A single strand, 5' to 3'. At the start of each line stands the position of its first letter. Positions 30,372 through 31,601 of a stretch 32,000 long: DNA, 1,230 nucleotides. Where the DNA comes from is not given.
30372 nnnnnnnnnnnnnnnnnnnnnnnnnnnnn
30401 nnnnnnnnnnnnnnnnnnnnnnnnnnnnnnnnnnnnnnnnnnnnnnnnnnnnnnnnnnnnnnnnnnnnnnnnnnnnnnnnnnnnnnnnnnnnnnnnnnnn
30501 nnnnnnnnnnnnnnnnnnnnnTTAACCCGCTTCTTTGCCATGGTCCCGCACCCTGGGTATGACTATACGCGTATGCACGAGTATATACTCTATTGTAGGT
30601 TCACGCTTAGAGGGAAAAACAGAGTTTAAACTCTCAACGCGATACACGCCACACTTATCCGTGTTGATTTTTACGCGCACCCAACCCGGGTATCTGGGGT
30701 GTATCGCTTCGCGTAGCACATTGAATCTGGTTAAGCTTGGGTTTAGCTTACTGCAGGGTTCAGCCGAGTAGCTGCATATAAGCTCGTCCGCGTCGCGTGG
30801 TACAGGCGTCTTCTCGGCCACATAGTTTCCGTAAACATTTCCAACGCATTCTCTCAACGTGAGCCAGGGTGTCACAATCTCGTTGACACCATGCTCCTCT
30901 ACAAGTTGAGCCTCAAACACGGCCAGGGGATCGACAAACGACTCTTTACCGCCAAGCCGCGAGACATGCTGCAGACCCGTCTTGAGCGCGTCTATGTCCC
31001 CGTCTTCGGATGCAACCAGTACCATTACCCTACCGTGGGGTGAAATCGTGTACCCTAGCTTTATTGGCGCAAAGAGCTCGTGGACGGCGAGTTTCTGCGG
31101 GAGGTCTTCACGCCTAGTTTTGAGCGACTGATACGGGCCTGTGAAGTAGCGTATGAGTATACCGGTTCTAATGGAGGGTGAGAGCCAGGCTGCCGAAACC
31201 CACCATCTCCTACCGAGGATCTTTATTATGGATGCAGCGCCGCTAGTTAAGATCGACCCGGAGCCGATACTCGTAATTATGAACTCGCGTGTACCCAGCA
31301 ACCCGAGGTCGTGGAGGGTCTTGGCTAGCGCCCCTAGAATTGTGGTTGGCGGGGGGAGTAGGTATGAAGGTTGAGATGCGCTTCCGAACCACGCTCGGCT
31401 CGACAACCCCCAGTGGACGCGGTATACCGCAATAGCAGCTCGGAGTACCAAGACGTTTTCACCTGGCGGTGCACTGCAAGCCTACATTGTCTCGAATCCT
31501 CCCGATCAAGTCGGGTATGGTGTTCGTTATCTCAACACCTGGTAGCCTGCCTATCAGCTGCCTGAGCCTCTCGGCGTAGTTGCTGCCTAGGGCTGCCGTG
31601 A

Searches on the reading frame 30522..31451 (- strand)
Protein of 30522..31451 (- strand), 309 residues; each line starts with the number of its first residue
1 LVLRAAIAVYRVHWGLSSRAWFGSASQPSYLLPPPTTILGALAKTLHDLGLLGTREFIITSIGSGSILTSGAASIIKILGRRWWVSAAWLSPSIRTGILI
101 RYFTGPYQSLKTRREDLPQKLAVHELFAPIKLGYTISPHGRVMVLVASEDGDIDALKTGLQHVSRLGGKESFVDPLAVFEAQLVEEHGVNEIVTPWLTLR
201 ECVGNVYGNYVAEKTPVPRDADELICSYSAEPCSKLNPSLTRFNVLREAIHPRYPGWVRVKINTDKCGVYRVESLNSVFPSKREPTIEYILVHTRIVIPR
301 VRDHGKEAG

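Call 11: search_protein_families(library=pfam, proteins=[window:30522-31451:-], max_evalue=0.01)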
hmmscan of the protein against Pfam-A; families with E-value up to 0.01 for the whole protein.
window:30522-31451:- (309 aa): 0 families

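Call 32: search_protein_families(library=ncbifam, proteins=[window:30522-31451:-], max_evalue=0.01)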
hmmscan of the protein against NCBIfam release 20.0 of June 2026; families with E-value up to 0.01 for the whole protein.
window:30522-31451:- (309 aa): 2 families
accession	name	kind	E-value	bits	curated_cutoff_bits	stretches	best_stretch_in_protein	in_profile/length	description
TIGR01874.1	cas_cas5a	exception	9.5e-06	25.7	23.05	1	13-178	6-152/173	type I-A CRISPR-associated protein Cas5a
TIGR02593.1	CRISPR_cas5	subfamily_domain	0.00013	21.7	17.8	1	24-43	19-38/43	CRISPR-associated protein Cas5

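Call 33: find_encoding_contigs(protein=window:30522-31451:-, flank=10000, max_places=3)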
Protein window:30522-31451:- (309 aa): 4 contigs read that carry it; 3 places shown.
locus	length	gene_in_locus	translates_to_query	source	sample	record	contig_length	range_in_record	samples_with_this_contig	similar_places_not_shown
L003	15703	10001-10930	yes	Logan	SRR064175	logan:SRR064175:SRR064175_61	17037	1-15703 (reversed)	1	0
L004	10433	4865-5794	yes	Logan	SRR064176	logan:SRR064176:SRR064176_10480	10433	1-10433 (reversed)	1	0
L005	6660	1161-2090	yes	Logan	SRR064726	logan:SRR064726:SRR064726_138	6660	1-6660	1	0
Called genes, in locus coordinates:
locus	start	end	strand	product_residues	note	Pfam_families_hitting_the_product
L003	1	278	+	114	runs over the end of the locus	-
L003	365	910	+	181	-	-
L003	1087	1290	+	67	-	-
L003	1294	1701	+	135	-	PF02661:Fic (weak)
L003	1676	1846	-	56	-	-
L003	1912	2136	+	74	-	-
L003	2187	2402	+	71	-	-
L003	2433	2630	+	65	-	-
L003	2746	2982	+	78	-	-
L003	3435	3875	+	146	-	-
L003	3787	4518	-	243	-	-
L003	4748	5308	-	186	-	-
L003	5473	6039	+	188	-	-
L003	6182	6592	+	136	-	PF05168:HEPN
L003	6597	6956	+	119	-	PF22600:MTPAP-like_central (weak), PF01909:NTP_transf_2, PF18765:Polbeta (weak)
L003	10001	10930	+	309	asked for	-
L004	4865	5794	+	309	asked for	-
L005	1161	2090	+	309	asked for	-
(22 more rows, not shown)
